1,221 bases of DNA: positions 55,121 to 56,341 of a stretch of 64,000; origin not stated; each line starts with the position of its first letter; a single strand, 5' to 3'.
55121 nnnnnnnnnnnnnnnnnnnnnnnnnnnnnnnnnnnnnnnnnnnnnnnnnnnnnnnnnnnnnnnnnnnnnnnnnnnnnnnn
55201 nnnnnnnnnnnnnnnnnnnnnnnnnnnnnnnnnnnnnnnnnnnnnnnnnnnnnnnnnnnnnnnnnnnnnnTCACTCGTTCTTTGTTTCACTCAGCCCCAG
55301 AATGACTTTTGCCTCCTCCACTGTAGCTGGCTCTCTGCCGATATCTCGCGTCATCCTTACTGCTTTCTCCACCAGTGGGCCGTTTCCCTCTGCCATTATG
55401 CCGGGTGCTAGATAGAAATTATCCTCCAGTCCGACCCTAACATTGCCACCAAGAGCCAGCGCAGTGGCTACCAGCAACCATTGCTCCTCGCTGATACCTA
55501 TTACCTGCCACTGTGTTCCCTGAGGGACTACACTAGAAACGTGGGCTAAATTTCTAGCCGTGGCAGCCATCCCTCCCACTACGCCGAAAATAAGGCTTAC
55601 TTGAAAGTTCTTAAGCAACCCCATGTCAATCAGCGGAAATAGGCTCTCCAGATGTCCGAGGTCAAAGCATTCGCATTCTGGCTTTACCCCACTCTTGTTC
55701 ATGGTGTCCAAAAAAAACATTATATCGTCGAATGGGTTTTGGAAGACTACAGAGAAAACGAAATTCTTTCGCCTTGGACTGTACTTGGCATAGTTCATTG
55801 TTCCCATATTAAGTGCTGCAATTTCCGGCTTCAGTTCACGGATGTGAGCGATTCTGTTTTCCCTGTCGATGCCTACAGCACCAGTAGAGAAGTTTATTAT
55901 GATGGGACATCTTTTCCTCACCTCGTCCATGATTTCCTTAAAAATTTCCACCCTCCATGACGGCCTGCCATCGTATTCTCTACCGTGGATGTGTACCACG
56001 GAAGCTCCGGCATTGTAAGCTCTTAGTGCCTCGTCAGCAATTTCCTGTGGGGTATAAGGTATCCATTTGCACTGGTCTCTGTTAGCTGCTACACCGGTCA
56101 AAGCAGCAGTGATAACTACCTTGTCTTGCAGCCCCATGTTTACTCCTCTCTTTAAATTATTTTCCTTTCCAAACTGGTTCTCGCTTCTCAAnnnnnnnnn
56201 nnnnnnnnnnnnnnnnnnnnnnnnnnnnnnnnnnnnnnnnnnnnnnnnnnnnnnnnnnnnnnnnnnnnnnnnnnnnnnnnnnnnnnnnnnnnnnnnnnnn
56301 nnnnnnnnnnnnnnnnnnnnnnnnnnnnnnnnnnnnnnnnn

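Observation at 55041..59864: Liu/Atu-like carboxylation operon with a BKACE (DUF849) enzyme in the position where an HMG-CoA-lyase-type enzyme would be expected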

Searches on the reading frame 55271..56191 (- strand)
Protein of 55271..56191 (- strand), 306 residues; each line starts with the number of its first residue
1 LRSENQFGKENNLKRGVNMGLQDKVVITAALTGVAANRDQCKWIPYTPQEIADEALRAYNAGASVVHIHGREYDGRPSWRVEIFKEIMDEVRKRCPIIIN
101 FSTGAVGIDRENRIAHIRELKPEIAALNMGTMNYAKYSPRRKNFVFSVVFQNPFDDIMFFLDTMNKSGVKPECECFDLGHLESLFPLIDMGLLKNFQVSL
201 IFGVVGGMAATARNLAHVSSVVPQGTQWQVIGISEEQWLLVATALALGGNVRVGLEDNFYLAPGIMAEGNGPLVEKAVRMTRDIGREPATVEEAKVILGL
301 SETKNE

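Call 4: search_protein_families(library=pfam, proteins=[window:55271-56191:-])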
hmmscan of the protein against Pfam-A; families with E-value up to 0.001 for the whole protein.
window:55271-56191:- (306 aa): 1 family
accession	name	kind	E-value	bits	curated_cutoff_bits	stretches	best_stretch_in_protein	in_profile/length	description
PF05853.18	BKACE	-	1.4e-93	313.7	24.8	1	24-300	1-274/274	beta-keto acid cleavage enzyme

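Call 5: search_protein_families(library=ncbifam, proteins=[window:55271-56191:-])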
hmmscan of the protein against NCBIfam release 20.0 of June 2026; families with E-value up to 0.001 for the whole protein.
window:55271-56191:- (306 aa): 4 families
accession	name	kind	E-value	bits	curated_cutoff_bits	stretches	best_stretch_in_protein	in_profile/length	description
NF052387.1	Lys_ferment_KCE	equivalog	3e-80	269.4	382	1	24-300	1-267/267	3-keto-5-aminohexanoate cleavage enzyme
NF053538.1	DixhxACActTsKce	equivalog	2.4e-65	220.6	430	1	21-301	3-303/310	3,5-dioxohexanoate:acetyl-CoA acetone transferase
NF052389.1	Lys_KAL_CLE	exception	3.5e-59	200.7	725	1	22-302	168-438/440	bifunctional 3-aminobutyryl-CoA ammonia lyase/3-keto-5-aminohexanoate cleavage enzyme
NF053568.1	3OXCoAcCUPNH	equivalog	1.1e-51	175.8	350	1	24-301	3-273/274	3-oxoadipate:acetyl-CoA acetyltransferase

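Call 8: find_homologous_proteins(query=window:55271-56137:-, max_evalue=1e-20)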
Query window:55271-56137:- (288 aa): 8000 proteins with E <= 1e-20 among 8000 candidates; the best 120 are listed.
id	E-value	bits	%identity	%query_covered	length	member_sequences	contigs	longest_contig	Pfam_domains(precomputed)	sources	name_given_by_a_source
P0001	4.6e-185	632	97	100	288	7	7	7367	PF05853.19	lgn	-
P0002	3.9e-179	612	93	100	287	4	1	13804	PF05853.19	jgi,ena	-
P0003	1.5e-177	607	92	99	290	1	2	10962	PF05853.19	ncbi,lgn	-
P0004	6.5e-176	602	91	100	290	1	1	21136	PF05853.19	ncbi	-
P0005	4.6e-173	592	89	100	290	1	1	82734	PF05853.19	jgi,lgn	jgi:uncharacterized protein (DUF849 family)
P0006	2.8e-172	590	90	99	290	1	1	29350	PF05853.19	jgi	-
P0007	4.5e-172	589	90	100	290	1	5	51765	PF05853.19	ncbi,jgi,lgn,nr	ncbi:MAG: 3-keto-5-aminohexanoate cleavage protein [Chloroflexi bacterium]|nr:3-keto-5-aminohexanoat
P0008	2.5e-170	583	88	99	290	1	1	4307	PF05853.19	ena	-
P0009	4.1e-170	582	87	100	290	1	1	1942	PF05853.19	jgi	-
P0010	2.4e-169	580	87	99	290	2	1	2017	PF05853.19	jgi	jgi:3-keto-5-aminohexanoate cleavage enzyme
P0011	4.5e-169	579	87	99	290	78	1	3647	PF05853.19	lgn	-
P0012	1.7e-168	577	88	99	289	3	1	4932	PF05853.19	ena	-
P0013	2.2e-168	577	85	100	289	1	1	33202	PF05853.19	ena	-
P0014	1.1e-167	575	86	99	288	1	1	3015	PF05853.19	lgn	-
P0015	3.4e-165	566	85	99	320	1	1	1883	PF05853.19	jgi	jgi:3-keto-5-aminohexanoate cleavage enzyme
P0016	3.6e-165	566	85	99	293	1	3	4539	PF05853.19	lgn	-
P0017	1.2e-164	565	84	99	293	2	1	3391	PF05853.19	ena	-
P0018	1.3e-164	564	84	99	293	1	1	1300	PF05853.19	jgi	jgi:uncharacterized protein (DUF849 family)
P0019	1.6e-164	564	85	100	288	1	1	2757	PF05853.19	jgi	-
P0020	2.7e-164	563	84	98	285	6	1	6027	PF05853.19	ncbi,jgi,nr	ncbi:MAG: 3-keto-5-aminohexanoate cleavage protein [Chloroflexi bacterium]|nr:3-keto-5-aminohexanoat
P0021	6.4e-164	562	84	99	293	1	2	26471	PF05853.19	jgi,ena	-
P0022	6.5e-164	562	84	99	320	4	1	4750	PF05853.19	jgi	jgi:3-keto-5-aminohexanoate cleavage enzyme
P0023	7.7e-164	562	84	99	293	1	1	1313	PF05853.19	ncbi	-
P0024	8.8e-164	562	84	99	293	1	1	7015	PF05853.19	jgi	jgi:uncharacterized protein (DUF849 family)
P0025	1.4e-163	561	84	99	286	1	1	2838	PF05853.19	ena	-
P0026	2.1e-163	561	84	99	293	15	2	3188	PF05853.19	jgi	-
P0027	2.3e-163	560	83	99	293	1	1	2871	PF05853.19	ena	-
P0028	2.9e-163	560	84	99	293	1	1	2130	PF05853.19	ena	-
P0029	3.8e-163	560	83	99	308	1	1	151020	PF05853.19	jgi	jgi:uncharacterized protein (DUF849 family)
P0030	5.8e-163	559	84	99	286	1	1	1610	PF05853.19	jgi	jgi:uncharacterized protein (DUF849 family)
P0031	6.0e-163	559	84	98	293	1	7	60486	PF05853.19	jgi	jgi:3-keto-5-aminohexanoate cleavage enzyme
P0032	7.2e-163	559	84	99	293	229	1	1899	PF05853.19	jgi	-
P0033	8.3e-163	559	82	100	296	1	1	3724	PF05853.19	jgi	jgi:3-keto-5-aminohexanoate cleavage enzyme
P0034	8.5e-163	559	84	99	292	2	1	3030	PF05853.19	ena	-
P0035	9.6e-163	558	83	99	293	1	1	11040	PF05853.19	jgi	jgi:3-keto-5-aminohexanoate cleavage enzyme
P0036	1.2e-162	558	83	99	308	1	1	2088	PF05853.19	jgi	jgi:3-keto-5-aminohexanoate cleavage enzyme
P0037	1.2e-162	558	83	99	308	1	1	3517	PF05853.19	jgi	jgi:3-keto-5-aminohexanoate cleavage enzyme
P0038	1.2e-162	558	84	99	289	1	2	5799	PF05853.19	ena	-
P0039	1.7e-162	558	85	99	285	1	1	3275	PF05853.19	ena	-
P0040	1.9e-162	557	83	98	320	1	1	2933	PF05853.19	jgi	jgi:3-keto-5-aminohexanoate cleavage enzyme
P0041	2.0e-162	557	83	99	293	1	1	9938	PF05853.19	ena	-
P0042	2.2e-162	557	83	99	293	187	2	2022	PF05853.19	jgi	jgi:uncharacterized protein (DUF849 family)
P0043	2.2e-162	557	84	99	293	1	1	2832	PF05853.19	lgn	-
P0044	2.3e-162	557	84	100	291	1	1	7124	PF05853.19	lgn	-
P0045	2.5e-162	557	85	99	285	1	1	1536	PF05853.19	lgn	-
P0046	2.5e-162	557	83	99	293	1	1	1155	PF05853.19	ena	-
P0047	3.1e-162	557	83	99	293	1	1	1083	PF05853.19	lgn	-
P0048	3.9e-162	556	84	98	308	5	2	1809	PF05853.19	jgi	-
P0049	5.7e-162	556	82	100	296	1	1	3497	PF05853.19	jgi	jgi:3-keto-5-aminohexanoate cleavage enzyme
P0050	5.9e-162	556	84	99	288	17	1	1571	PF05853.19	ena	-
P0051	6.2e-162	556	85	99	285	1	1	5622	PF05853.19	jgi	-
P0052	6.6e-162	556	85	99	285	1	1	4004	PF05853.19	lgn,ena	-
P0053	1.0e-161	555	83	99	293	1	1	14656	PF05853.19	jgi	-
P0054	1.1e-161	555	84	98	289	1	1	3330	PF05853.19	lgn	-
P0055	1.2e-161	555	84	99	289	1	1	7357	PF05853.19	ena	-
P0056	1.3e-161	555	84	99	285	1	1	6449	PF05853.19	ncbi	ncbi:MAG: 3-keto-5-aminohexanoate cleavage protein [Dehalococcoidia bacterium]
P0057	1.3e-161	555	83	99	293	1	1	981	PF05853.19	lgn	-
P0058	1.4e-161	554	84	99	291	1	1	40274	PF05853.19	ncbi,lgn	-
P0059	1.5e-161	554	83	99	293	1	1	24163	PF05853.19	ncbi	-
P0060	1.7e-161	554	85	99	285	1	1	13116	PF05853.19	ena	-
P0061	1.7e-161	554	84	99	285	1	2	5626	PF05853.19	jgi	jgi:3-keto-5-aminohexanoate cleavage enzyme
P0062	1.8e-161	554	84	98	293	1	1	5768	PF05853.19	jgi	-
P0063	3.6e-161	553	82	99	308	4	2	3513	PF05853.19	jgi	jgi:3-keto-5-aminohexanoate cleavage enzyme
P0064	4.4e-161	553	82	100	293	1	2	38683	PF05853.19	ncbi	-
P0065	4.8e-161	553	84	97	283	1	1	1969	PF05853.19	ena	-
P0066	4.9e-161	553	82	99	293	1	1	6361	PF05853.19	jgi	jgi:uncharacterized protein (DUF849 family)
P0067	5.4e-161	553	83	98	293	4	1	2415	PF05853.19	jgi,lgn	jgi:uncharacterized protein (DUF849 family)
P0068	6.3e-161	552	83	99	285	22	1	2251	PF05853.19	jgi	jgi:3-keto-5-aminohexanoate cleavage enzyme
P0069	6.3e-161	552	84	99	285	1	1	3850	PF05853.19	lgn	-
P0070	6.4e-161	552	84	99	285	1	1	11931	PF05853.19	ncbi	-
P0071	6.6e-161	552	84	98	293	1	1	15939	PF05853.19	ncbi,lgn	-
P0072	6.6e-161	552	82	99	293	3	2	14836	PF05853.19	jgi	jgi:3-keto-5-aminohexanoate cleavage enzyme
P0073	7.5e-161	552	84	98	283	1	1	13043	PF05853.19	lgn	-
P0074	7.6e-161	552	84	97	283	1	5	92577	PF05853.19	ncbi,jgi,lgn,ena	-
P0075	8.4e-161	552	84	98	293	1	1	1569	PF05853.19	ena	-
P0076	8.7e-161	552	84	99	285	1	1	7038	PF05853.19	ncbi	ncbi:MAG: 3-keto-5-aminohexanoate cleavage protein [Dehalococcoidia bacterium]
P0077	1.1e-160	552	83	98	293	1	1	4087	PF05853.19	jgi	jgi:uncharacterized protein (DUF849 family)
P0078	1.2e-160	551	83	99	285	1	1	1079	PF05853.19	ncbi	-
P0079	1.2e-160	551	84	99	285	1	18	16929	PF05853.19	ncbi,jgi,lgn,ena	ncbi:MAG: 3-keto-5-aminohexanoate cleavage protein [Dehalococcoidia bacterium]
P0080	1.3e-160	551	84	98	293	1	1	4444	PF05853.19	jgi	-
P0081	1.3e-160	551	83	98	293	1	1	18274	PF05853.19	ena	-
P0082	1.6e-160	551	83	99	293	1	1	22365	PF05853.19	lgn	-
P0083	1.7e-160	551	83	99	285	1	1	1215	PF05853.19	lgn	-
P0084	1.7e-160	551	84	99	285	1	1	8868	PF05853.19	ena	-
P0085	1.7e-160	551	84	99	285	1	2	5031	PF05853.19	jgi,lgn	jgi:uncharacterized protein (DUF849 family)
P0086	1.7e-160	551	84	99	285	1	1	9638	PF05853.19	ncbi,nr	ncbi:MAG: 3-keto-5-aminohexanoate cleavage protein [Dehalococcoidia bacterium]|nr:3-keto-5-aminohexa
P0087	1.7e-160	551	84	99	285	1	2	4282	PF05853.19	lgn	-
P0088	2.1e-160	551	84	99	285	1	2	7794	PF05853.19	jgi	jgi:uncharacterized protein (DUF849 family)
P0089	2.3e-160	551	84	99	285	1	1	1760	PF05853.19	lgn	-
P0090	2.3e-160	551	84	99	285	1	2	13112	PF05853.19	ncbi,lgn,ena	-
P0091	2.3e-160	551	83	99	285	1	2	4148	PF05853.19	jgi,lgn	jgi:uncharacterized protein (DUF849 family)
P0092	2.3e-160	551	83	99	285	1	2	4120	PF05853.19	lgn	-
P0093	2.9e-160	550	84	99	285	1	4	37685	PF05853.19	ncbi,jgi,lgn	-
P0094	3.1e-160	550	83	99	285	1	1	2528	PF05853.19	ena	-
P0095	3.1e-160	550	83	99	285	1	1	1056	PF05853.19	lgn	-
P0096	3.2e-160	550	83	99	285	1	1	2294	PF05853.19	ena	-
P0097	4.0e-160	550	84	98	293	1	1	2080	PF05853.19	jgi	jgi:uncharacterized protein (DUF849 family)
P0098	4.3e-160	550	83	99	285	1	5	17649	PF05853.19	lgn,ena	-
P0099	4.3e-160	550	83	99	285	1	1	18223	PF05853.19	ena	-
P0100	4.3e-160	550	83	99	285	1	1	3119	PF05853.19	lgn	-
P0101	4.7e-160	550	83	98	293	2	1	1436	PF05853.19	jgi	jgi:3-keto-5-aminohexanoate cleavage enzyme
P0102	5.6e-160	549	82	99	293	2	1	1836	PF05853.19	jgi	jgi:3-keto-5-aminohexanoate cleavage enzyme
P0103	5.8e-160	549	82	99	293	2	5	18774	PF05853.19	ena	-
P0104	5.9e-160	549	83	99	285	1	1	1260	PF05853.19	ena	-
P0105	6.0e-160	549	84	99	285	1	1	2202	PF05853.19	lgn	-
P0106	6.0e-160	549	84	97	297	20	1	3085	PF05853.19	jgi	-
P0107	6.9e-160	549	84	99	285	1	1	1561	PF05853.19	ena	-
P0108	7.5e-160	549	82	99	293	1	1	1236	PF05853.19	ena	-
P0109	7.6e-160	549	84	98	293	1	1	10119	PF05853.19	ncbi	-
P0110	8.0e-160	549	83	99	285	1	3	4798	PF05853.19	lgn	-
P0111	8.1e-160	549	83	99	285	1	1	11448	PF05853.19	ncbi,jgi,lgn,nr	ncbi:MAG: 3-keto-5-aminohexanoate cleavage protein [Chloroflexi bacterium]|nr:3-keto-5-aminohexanoat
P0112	8.2e-160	549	83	99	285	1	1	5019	PF05853.19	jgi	-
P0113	8.7e-160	549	83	98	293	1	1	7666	PF05853.19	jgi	-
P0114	1.5e-159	548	83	99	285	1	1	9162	PF05853.19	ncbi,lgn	-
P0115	1.6e-159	548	82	99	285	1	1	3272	PF05853.19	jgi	jgi:uncharacterized protein (DUF849 family)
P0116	1.6e-159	548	83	99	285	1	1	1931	PF05853.19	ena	-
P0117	1.9e-159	548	83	98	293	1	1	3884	PF05853.19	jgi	jgi:uncharacterized protein (DUF849 family)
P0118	1.9e-159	547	83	99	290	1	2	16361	PF05853.19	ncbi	-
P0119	2.0e-159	547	83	97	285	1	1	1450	PF05853.19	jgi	jgi:3-keto-5-aminohexanoate cleavage enzyme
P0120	2.2e-159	547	83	97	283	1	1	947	PF05853.19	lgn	-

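Call 10: find_encoding_contigs(protein=P0029, flank=10000, max_places=2)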
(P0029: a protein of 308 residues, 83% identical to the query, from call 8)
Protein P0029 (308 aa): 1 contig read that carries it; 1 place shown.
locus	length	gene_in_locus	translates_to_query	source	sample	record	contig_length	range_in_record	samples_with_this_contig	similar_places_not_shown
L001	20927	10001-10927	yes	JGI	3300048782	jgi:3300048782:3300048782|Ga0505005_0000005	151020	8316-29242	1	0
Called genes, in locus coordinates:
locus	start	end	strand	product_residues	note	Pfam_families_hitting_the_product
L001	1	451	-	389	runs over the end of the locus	PF06050:HGD-D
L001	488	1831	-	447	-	PF06050:HGD-D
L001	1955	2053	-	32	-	-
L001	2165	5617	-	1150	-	PF13432:TPR_16 (faint), PF25199:nSTAND_NTPase5, PF05843:Suf (weak), PF14559:TPR_19 (faint), PF23241:HAT_PRP39_C (faint), PF23231:HAT_Syf1_CNRKL1_C (weak), PF13428:TPR_14 (weak), PF23240:HAT_PRP39_N (weak), +10 more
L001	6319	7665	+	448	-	PF00289:Biotin_carb_N, PF02222:ATP-grasp, PF02786:CPSase_L_D2, PF07478:Dala_Dala_lig_C, PF02785:Biotin_carb_C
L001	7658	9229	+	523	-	PF01039:Carboxyl_trans, PF03255:ACCA (weak)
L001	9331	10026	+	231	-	PF00378:ECH_1, PF16113:ECH_2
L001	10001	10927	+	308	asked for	PF05853:BKACE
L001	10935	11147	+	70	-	PF00364:Biotin_lipoyl, PF25917:BSH_RND, PF25973:BSH_CzcB (faint), PF25984:BSH_YknX (weak)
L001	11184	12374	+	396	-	PF02771:Acyl-CoA_dh_N, PF02770:Acyl-CoA_dh_M, PF00441:Acyl-CoA_dh_1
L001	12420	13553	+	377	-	PF02771:Acyl-CoA_dh_N, PF02770:Acyl-CoA_dh_M, PF00441:Acyl-CoA_dh_1, PF08028:Acyl-CoA_dh_2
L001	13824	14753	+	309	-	PF02729:OTCace_N, PF00185:OTCace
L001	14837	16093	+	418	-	PF00009:GTP_EFTU, PF00350:Dynamin_N (faint), PF01926:MMR_HSR1, PF02421:FeoB_N (weak), PF00009:GTP_EFTU, PF01926:MMR_HSR1, PF02421:FeoB_N, PF14714:KH_dom-like, +4 more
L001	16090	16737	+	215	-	PF02660:G3P_acyltransf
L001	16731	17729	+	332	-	PF01210:NAD_Gly3P_dh_N, PF07479:NAD_Gly3P_dh_C, PF20618:GPD_NAD_C_bact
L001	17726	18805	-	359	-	PF00226:DnaJ, PF01556:DnaJ_C, PF00684:DnaJ_CXXCXGXG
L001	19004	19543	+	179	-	PF00293:NUDIX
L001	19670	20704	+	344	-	PF00226:DnaJ, PF01556:DnaJ_C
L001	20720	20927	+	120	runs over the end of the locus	PF00376:MerR, PF13411:MerR_1, PF13591:MerR_2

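Call 11: find_encoding_contigs(protein=P0074, flank=10000, max_places=3)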
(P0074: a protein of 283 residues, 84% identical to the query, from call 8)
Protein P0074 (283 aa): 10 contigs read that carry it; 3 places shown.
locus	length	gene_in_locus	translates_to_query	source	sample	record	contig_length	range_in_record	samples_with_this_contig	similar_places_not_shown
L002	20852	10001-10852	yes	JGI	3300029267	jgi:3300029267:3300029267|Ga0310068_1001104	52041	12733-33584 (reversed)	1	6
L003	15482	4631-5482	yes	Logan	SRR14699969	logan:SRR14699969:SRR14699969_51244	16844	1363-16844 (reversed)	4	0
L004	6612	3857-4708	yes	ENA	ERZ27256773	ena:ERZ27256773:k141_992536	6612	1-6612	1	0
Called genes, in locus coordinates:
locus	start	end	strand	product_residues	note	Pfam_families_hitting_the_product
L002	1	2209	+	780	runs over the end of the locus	PF00989:PAS, PF08448:PAS_4, PF13426:PAS_9, PF08447:PAS_3, PF00989:PAS, PF08448:PAS_4, PF08447:PAS_3, PF13426:PAS_9, +13 more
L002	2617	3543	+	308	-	PF05853:BKACE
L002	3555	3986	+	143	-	PF01575:MaoC_dehydratas, PF13452:FAS1_DH_region (faint)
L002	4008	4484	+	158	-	PF12172:zf-ChsH2 (weak), PF01796:OB_ChsH2_C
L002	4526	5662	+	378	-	PF00108:Thiolase_N, PF22691:Thiolase_C_1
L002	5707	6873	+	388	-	PF00108:Thiolase_N (weak), PF22691:Thiolase_C_1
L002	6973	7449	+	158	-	PF12172:zf-ChsH2, PF01796:OB_ChsH2_C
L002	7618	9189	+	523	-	PF01039:Carboxyl_trans, PF03255:ACCA (weak), PF06833:MdcE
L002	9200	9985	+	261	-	PF00378:ECH_1, PF16113:ECH_2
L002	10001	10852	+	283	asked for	PF05853:BKACE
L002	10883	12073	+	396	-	PF02771:Acyl-CoA_dh_N, PF02770:Acyl-CoA_dh_M, PF00441:Acyl-CoA_dh_1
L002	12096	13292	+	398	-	PF02771:Acyl-CoA_dh_N, PF02770:Acyl-CoA_dh_M, PF00441:Acyl-CoA_dh_1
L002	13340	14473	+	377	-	PF02771:Acyl-CoA_dh_N, PF02770:Acyl-CoA_dh_M, PF00441:Acyl-CoA_dh_1, PF08028:Acyl-CoA_dh_2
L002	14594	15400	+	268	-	PF12838:Fer4_7 (faint), PF00037:Fer4 (faint), PF12797:Fer4_2 (faint), PF12837:Fer4_6 (faint), PF13237:Fer4_10, PF13187:Fer4_9 (weak)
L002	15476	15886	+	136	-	PF02036:SCP2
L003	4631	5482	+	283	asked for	PF05853:BKACE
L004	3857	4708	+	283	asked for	PF05853:BKACE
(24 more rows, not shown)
